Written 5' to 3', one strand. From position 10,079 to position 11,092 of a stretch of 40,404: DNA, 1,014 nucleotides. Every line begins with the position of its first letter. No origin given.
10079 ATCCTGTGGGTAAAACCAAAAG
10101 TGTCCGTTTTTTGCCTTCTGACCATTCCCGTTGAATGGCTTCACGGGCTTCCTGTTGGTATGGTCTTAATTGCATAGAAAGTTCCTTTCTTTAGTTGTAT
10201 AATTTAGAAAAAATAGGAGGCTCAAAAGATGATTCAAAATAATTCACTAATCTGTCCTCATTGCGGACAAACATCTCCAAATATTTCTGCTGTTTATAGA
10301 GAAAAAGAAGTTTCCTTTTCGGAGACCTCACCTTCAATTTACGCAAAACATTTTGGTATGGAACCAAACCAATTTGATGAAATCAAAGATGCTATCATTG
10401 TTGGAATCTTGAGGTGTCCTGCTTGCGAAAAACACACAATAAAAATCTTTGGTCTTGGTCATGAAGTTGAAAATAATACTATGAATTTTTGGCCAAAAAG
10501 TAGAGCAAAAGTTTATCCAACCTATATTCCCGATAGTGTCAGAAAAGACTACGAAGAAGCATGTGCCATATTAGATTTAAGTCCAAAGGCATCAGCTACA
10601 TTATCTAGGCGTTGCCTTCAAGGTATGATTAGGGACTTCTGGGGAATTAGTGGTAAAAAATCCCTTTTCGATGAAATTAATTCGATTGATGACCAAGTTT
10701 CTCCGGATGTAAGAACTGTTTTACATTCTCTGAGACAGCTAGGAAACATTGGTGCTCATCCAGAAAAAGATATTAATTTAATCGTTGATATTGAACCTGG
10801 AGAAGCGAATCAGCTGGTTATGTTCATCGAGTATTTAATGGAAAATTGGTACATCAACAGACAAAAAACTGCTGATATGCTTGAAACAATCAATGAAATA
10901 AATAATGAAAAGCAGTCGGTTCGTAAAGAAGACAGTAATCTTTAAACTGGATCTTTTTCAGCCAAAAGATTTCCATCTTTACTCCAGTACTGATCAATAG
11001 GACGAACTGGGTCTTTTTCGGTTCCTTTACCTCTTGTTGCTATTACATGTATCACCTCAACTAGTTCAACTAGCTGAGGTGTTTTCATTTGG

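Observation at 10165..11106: Self-promoted zinc-ribbon plus DUF4145 (HEPN-like) gene inserted antisense in the replication module and convergent with a hidden small ORF: candidate Abi/exclusion system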

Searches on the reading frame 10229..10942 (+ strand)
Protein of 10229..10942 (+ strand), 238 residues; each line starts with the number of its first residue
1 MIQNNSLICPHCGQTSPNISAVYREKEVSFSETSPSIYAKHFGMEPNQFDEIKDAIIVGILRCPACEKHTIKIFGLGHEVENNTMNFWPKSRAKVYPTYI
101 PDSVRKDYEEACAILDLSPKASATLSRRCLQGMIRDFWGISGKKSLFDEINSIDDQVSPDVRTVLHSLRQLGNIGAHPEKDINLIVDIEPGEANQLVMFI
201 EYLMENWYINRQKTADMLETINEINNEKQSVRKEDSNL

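Call 3: search_protein_families(library=pfam, proteins=[window:10229-10942:+], max_evalue=1)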
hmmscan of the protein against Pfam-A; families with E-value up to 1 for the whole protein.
window:10229-10942:+ (238 aa): 12 families
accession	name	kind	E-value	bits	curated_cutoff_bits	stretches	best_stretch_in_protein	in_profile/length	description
PF13643.11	DUF4145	-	9.1e-13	48.5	23.1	1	110-193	2-80/88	Domain of unknown function (DUF4145)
PF17283.8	Zn_ribbon_SprT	-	0.031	14.8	28.1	1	8-71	6-34/38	SprT-like zinc ribbon domain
PF23499.1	YnfU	-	0.04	14.3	27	1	5-14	37-46/49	YnfU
PF23454.1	Zn_ribbon_Brz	-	0.049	14.7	27.9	0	6-16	5-15/58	Transcriptional regulator Brz zinc beta ribbon domain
PF15801.11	zf-C6H2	-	0.052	14.1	30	0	61-72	13-24/47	zf-MYND-like zinc finger, mRNA-binding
PF13248.11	Zn_ribbon_3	-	0.085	12.8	27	0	8-14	18-24/26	zinc-ribbon domain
PF14690.11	Zn_ribbon_ISL3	-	0.11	13.4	25.5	0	8-18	4-13/47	zinc-finger of transposase IS204/IS1001/IS1096/IS1165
PF03966.22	Trm112p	-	0.11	12.9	22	0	3-14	22-33/40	Trm112p-like protein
PF12760.12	Zn_ribbon_IS1595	-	0.12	12.8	25.4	0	7-16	19-28/46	Transposase zinc-ribbon domain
PF09723.15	Zn_ribbon_8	-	0.13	12.8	34.4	0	6-14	26-34/41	Zinc ribbon domain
PF24440.1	DUF7559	-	0.22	12.2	27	0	5-16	34-45/52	Family of unknown function (DUF7559)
PF24460.1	DUF7575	-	0.38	10.6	28.5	0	9-14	6-11/28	Domain of unknown function (DUF7575)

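Call 4: search_protein_families(library=padloc, proteins=[window:10229-10942:+], max_evalue=1)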
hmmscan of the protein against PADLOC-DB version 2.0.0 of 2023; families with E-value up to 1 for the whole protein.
window:10229-10942:+ (238 aa): 2 families
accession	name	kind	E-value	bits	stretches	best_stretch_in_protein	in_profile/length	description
PDLC04109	PD-T7-4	-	6.5e-15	53.2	1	52-235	38-207/211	-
PDLC04472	PDC-M16A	-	0.0028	14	1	144-230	61-140/930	-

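Call 5: search_protein_families(library=phrogs, proteins=[window:10229-10942:+], max_evalue=0.01)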
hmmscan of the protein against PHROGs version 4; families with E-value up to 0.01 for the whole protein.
window:10229-10942:+ (238 aa): 1 family
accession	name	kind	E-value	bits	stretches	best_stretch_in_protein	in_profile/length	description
phrog_1305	-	DNA, RNA and nucleotide metabolism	1.3e-38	133.6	1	6-221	16-219/226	DNA binding protein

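Call 8: search_dna_similar(query=window:10229-10942:+, collection=phages, mode=protein, max_rows=40, rows=spread)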
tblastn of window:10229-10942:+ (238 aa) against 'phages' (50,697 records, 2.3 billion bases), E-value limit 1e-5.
Records with a match: 11; places in all: 11; records where one place covers at least 80% of the query: 8.
Best place of each record, by identity: <60% 11.
By first word of the organism name: Streptococcus 11.
By host as written in the record: Streptococcus mitis SF100 2; Streptococcus gordonii 2; Streptococcus pneumoniae 48/2 1; Streptococcus mitis P-44 1; Streptococcus entericus DSM_14446 1; Streptococcus cristatus DD08 1; Streptococcus infantarius ATCC_BAA-102 1; Streptococcus gallolyticus NTS_31307655 1; and 1 more.
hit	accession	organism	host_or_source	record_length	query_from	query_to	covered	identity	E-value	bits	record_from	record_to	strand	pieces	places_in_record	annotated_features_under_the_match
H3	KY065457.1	Streptococcus phage IPP16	Streptococcus pneumoniae 48/2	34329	1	233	98%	52.4%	9e-70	237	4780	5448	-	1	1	hypothetical protein (x2)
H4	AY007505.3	Streptococcus phage SM1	Streptococcus mitis SF100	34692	1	233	98%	51.1%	6e-68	231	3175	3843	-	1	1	7: gp7 | 6: gp6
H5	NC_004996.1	Streptococcus phage SM1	Streptococcus mitis SF100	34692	1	233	98%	51.1%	6e-68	231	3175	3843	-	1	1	DNA binding protein | gp6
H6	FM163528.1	Streptococcus phage PH15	Streptococcus gordonii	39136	1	233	98%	51.1%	5e-66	226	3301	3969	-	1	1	hypothetical protein (x2)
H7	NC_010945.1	Streptococcus phage PH15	Streptococcus gordonii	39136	1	233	98%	51.1%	5e-66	226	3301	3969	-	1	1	DNA binding protein | hypothetical protein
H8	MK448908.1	Streptococcus phage Javan326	Streptococcus mitis P-44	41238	1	233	98%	50.2%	3e-67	229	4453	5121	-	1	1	hypothetical protein (x2)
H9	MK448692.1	Streptococcus phage Javan173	Streptococcus entericus DSM_14446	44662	1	234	98%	48.1%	2e-65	224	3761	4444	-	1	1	hypothetical protein (x2)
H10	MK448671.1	Streptococcus phage Javan115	Streptococcus cristatus DD08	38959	56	233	75%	58.4%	1e-62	216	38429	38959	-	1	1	hypothetical protein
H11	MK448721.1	Streptococcus phage Javan263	Streptococcus infantarius ATCC_BAA-102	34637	3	223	93%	25.6%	3e-9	62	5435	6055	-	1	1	hypothetical protein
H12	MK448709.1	Streptococcus phage Javan231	Streptococcus gallolyticus NTS_31307655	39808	60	236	74%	25.3%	1e-7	58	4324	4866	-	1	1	hypothetical protein (x2)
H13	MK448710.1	Streptococcus phage Javan233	Streptococcus gallolyticus NTS31301958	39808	60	236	74%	25.3%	1e-7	58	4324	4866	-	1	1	hypothetical protein (x2)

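Call 9: get_annotated_region(hit=H5, flank=4000)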
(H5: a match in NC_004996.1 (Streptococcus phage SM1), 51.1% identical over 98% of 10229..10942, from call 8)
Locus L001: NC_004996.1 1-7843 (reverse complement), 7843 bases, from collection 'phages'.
description: Streptococcus phage SM1, complete genome.
organism: Streptococcus phage SM1 (NCBI taxid 157924)
taxonomy: Viruses; Duplodnaviria; Heunggongvirae; Uroviricota; Caudoviricetes
host: Streptococcus mitis SF100; source: -; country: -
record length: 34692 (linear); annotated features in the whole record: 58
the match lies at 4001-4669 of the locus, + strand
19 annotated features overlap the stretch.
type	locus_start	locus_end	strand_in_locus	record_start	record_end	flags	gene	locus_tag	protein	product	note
CDS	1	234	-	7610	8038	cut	-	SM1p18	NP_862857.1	gp18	-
CDS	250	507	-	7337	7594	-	-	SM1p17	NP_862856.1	gp17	-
CDS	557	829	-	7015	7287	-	-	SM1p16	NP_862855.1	gp16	-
CDS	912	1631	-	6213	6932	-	-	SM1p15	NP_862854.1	anti-repressor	-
CDS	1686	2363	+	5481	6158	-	-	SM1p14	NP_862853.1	DNA binding protein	-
CDS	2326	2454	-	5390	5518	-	-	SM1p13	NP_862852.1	gp13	-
CDS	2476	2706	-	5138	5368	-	-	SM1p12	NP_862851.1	gp12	-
CDS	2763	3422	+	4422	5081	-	-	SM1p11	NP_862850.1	gp11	-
CDS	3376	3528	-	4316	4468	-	-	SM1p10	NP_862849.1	gp10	-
CDS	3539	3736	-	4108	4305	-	-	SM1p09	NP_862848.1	gp9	-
CDS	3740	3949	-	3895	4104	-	-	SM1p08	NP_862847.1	transcriptional repressor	-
CDS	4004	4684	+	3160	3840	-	-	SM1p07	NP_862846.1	DNA binding protein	-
CDS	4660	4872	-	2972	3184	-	-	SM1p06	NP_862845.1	gp6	-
CDS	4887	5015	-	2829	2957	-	-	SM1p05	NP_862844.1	gp5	-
CDS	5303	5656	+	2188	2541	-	-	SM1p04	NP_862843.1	transcriptional regulator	-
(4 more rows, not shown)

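Call 10: get_annotated_region(hit=H3, flank=5000)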
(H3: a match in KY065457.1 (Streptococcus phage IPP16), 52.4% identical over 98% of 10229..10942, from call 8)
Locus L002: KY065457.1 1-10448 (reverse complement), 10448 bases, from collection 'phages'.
description: Streptococcus phage IPP16, complete genome.
organism: Streptococcus phage IPP16 (NCBI taxid 1916156)
taxonomy: Viruses; Duplodnaviria; Heunggongvirae; Uroviricota; Caudoviricetes
host: Streptococcus pneumoniae 48/2; source: -; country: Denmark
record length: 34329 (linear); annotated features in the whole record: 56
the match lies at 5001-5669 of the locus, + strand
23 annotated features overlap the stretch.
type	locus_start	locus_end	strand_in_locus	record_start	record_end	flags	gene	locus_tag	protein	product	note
CDS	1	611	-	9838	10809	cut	-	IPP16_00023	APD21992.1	recombinational DNA repair protein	Recombinational DNA repair protein RecT (prophage associated)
CDS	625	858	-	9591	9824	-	-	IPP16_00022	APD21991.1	hypothetical protein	-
CDS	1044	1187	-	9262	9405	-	-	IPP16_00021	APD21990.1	hypothetical protein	-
CDS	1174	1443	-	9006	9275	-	-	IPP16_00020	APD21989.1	hypothetical protein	-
CDS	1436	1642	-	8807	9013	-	-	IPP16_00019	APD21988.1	hypothetical protein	-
CDS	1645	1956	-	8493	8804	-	-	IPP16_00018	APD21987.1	excisionase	-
CDS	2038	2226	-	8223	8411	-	-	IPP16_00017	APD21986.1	XRE family transcriptional regulator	-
CDS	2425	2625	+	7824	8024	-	-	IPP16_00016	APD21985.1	hypothetical protein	-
CDS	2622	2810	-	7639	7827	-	-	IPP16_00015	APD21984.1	hypothetical protein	-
CDS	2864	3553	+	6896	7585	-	-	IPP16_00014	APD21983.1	hypothetical protein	-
CDS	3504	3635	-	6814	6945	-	-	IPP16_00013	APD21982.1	hypothetical protein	-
CDS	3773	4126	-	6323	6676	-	-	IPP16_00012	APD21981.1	replication protein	-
CDS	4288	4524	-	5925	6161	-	-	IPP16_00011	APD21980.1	hypothetical protein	-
CDS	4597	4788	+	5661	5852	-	-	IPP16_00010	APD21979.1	hypothetical protein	-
CDS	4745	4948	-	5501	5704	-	-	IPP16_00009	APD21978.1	hypothetical protein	-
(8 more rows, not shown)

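Call 11: get_annotated_region(hit=H9, flank=4000)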
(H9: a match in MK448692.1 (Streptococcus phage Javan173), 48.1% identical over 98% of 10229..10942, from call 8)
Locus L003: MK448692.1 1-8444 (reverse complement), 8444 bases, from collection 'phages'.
description: Streptococcus phage Javan173, complete genome.
organism: Streptococcus phage Javan173 (NCBI taxid 2548022)
taxonomy: Viruses; Duplodnaviria; Heunggongvirae; Uroviricota; Caudoviricetes
host: Streptococcus entericus DSM_14446; source: -; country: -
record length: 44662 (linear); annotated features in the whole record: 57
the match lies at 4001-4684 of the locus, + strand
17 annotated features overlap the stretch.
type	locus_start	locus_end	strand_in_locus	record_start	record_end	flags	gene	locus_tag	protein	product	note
CDS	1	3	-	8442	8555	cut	-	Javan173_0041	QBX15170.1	hypothetical protein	-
CDS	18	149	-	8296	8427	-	-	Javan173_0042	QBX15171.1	hypothetical protein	-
CDS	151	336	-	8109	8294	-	-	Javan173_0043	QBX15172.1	hypothetical protein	-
CDS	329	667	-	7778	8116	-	-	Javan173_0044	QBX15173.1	hypothetical protein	-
CDS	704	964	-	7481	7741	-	-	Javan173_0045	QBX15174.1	hypothetical protein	-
CDS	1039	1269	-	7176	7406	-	-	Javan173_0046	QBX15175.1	hypothetical protein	-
CDS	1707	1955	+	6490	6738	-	-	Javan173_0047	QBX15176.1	hypothetical protein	-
CDS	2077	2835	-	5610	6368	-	-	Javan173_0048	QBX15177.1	antirepressor protein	-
CDS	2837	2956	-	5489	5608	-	-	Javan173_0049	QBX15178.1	hypothetical protein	-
CDS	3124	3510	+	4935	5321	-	-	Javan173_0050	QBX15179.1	hypothetical protein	-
CDS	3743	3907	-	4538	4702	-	-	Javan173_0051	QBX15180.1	hypothetical protein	-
CDS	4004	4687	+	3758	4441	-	-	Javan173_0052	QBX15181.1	hypothetical protein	-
CDS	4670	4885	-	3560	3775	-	-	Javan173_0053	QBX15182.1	hypothetical protein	-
CDS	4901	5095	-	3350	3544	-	-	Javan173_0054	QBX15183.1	hypothetical protein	-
CDS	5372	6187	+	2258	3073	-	-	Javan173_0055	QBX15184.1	repressor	-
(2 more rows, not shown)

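Call 17: search_solved_structures(query=window:10229-10942:+, max_evalue=10, show_alignments=2)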
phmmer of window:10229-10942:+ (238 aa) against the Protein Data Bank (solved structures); distinct sequences matched with E-value up to 10: 8.
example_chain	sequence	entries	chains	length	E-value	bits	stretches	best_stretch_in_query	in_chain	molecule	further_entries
9y9c_OA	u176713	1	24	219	9e-07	31.8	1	99-220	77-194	DUF4145 domain-containing protein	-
6o3e_A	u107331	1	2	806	1.2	11.8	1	123-190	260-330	Catenin alpha-1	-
4igg_A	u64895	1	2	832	1.2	11.7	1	123-190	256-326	Catenin alpha-1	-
9dva_F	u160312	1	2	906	1.3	11.6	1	123-190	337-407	Catenin alpha-1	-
7utj_G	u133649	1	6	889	1.4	11.6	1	123-190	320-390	Catenin alpha-1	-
6upv_M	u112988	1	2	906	1.4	11.5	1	123-190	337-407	Catenin alpha-1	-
4k1n_A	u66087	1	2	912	1.4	11.5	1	123-190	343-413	Catenin alpha-1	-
4ehp_B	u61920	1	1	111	1.5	11.4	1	123-164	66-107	Catenin alpha-1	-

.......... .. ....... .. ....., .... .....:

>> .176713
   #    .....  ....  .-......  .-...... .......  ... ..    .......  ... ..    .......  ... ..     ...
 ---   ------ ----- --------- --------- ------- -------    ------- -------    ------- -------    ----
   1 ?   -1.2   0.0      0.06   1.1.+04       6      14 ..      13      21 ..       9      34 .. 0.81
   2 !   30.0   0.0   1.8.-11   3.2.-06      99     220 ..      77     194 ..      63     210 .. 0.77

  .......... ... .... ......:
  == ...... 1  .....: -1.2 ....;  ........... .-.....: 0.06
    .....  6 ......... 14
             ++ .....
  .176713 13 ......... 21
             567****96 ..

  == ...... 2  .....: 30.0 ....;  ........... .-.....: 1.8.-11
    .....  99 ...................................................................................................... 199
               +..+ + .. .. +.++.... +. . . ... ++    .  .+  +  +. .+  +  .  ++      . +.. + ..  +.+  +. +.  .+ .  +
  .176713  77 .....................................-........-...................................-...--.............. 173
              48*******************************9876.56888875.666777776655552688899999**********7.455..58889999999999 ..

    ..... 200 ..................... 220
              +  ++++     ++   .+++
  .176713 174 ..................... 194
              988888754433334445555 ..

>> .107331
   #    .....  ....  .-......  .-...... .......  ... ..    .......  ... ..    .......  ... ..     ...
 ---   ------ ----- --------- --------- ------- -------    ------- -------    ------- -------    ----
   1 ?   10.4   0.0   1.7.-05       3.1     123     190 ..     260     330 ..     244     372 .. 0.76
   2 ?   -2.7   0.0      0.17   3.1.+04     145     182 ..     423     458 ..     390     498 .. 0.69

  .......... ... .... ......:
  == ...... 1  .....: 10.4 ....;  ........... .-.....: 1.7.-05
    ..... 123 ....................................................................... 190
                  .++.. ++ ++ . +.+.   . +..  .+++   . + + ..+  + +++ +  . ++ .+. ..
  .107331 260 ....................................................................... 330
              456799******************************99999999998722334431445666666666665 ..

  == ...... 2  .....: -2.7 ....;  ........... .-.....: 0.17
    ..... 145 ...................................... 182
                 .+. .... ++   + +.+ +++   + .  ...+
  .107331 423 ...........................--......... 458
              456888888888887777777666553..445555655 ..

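Call 20: find_homologous_proteins(query=window:10229-10942:+, max_evalue=0.001)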
Query window:10229-10942:+ (238 aa): 6164 proteins with E <= 0.001 among 6296 candidates; the best 120 are listed.
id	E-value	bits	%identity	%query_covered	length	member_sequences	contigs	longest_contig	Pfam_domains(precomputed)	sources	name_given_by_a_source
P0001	1.5e-158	543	100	100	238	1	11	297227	PF13643.12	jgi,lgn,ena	jgi:hypothetical protein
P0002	3.8e-94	333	61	98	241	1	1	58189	PF13643.12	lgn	-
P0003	1.0e-91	325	61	98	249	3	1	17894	PF13643.12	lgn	-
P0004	1.1e-91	324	61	98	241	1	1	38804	PF13643.12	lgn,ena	-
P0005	3.4e-91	323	60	99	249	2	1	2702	PF13643.12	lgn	-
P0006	3.8e-90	319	60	98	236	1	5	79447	PF13643.12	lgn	-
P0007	1.2e-89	318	59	99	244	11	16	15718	PF13643.12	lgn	-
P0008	9.0e-89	315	59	98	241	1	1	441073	PF13643.12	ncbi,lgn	ncbi:DUF4145 domain-containing protein [Enterococcus faecium]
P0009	2.8e-85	304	56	98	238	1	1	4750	PF13643.12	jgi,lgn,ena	-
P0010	2.9e-80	287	56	97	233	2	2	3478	PF13643.12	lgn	-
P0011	3.5e-78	280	54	96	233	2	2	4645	PF13643.12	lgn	-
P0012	1.8e-77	278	54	96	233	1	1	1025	PF13643.12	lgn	-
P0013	2.5e-75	271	53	97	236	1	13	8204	PF13643.12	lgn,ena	-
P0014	3.2e-75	271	54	96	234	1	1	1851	PF13643.12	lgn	-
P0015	1.4e-74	269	53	97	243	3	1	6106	PF13643.12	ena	-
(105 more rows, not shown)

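Call 22: find_encoding_contigs(protein=P0001, flank=8000, max_places=6)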
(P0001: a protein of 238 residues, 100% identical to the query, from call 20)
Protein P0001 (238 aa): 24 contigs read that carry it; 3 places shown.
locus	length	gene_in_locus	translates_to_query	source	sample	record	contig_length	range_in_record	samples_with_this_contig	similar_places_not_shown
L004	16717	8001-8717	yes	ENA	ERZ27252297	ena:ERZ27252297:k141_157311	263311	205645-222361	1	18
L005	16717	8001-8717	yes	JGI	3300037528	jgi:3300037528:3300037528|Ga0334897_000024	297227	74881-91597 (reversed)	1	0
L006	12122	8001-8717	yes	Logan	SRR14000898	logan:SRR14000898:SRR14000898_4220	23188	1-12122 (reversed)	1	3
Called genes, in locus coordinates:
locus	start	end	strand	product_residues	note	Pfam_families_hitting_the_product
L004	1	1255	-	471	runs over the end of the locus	PF03237:Terminase_6N (weak)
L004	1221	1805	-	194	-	-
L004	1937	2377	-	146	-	-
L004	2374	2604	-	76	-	-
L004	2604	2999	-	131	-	PF05866:RusA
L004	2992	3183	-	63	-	-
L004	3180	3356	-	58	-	-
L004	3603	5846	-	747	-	PF08707:PriCT_2, PF13481:AAA_25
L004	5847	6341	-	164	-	-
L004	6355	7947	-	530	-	PF00270:DEAD, PF04851:ResIII, PF13604:AAA_30 (weak), PF18766:SWI2_SNF2, PF00271:Helicase_C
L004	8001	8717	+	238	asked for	PF13643:DUF4145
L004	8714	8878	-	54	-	-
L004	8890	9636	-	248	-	-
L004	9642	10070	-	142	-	PF27127:YfdP (weak)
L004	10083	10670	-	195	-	-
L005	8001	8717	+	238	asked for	PF13643:DUF4145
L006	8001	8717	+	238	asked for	PF13643:DUF4145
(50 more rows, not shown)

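Call 23: find_encoding_contigs(protein=P0008, flank=6000, max_places=3)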
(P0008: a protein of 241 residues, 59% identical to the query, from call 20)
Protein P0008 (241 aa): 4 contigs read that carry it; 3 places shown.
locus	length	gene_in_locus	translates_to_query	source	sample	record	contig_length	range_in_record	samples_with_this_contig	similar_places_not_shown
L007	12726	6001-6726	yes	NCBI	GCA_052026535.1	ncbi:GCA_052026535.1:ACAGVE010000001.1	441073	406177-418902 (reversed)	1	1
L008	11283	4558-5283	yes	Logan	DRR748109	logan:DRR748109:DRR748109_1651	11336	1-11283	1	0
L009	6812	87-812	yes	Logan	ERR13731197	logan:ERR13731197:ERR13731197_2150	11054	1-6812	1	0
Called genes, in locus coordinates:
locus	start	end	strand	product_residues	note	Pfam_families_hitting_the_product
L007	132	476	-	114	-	-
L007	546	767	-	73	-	-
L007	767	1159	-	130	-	PF05866:RusA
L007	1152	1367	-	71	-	-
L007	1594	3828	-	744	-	PF08707:PriCT_2, PF13481:AAA_25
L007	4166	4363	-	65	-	-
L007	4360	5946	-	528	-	PF00270:DEAD, PF04851:ResIII, PF13604:AAA_30 (weak), PF18766:SWI2_SNF2, PF00271:Helicase_C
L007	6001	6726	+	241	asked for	PF13643:DUF4145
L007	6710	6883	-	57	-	-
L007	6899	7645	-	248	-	-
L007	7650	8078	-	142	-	-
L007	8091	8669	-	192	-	-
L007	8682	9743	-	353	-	PF13479:AAA_24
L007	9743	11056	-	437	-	PF02463:SMC_N, PF13476:AAA_23 (weak)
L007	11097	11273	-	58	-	-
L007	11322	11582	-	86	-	PF00376:MerR (weak)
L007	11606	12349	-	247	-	PF09669:Phage_pRha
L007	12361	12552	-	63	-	-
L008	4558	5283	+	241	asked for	PF13643:DUF4145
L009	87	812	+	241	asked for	PF13643:DUF4145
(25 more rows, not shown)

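Call 32: search_protein_families(library=padloc, proteins=[L001:4004-4684:+, L001:2763-3422:+, L001:1686-2363:+, L002:2864-3553:+, L007:6001-6726:+], max_evalue=0.001)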
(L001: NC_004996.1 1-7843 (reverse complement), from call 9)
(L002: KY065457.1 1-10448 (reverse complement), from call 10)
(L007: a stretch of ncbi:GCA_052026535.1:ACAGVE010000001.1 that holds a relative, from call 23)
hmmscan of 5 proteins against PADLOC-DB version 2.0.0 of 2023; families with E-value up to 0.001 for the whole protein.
L001:4004-4684:+ (226 aa): 1 family
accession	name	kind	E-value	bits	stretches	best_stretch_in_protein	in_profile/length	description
PDLC04109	PD-T7-4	-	1.5e-15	55.3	1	40-220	36-205/211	-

L001:2763-3422:+ (219 aa): 1 family
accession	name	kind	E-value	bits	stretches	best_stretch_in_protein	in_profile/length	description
PDLC00733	Effector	-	2.2e-17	61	1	20-138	256-376/388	TIR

L001:1686-2363:+ (225 aa): 0 families

L002:2864-3553:+ (229 aa): 0 families

L007:6001-6726:+ (241 aa): 1 family
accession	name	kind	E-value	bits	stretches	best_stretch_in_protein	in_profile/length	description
PDLC04109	PD-T7-4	-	1e-13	49.3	1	52-222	38-196/211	-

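Call 33: search_protein_families(library=pfam, proteins=[L001:4004-4684:+, L001:2763-3422:+, L001:1686-2363:+, L002:2864-3553:+, L007:6001-6726:+], max_evalue=0.001)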
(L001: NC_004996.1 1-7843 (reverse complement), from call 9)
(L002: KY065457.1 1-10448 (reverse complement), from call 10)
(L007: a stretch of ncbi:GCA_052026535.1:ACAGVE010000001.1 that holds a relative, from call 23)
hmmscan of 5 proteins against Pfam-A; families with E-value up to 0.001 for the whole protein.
L001:4004-4684:+ (226 aa): 1 family
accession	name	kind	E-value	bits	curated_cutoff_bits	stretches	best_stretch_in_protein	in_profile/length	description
PF13643.11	DUF4145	-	1.2e-14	54.6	23.1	1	99-186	1-84/88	Domain of unknown function (DUF4145)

L001:2763-3422:+ (219 aa): 0 families

L001:1686-2363:+ (225 aa): 1 family
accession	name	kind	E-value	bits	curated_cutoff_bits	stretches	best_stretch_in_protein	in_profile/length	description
PF13643.11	DUF4145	-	0.00055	20.4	23.1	1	124-203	13-87/88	Domain of unknown function (DUF4145)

L002:2864-3553:+ (229 aa): 0 families

L007:6001-6726:+ (241 aa): 1 family
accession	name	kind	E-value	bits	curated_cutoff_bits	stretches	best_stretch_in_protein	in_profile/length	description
PF13643.11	DUF4145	-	4e-13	49.7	23.1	1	109-200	1-87/88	Domain of unknown function (DUF4145)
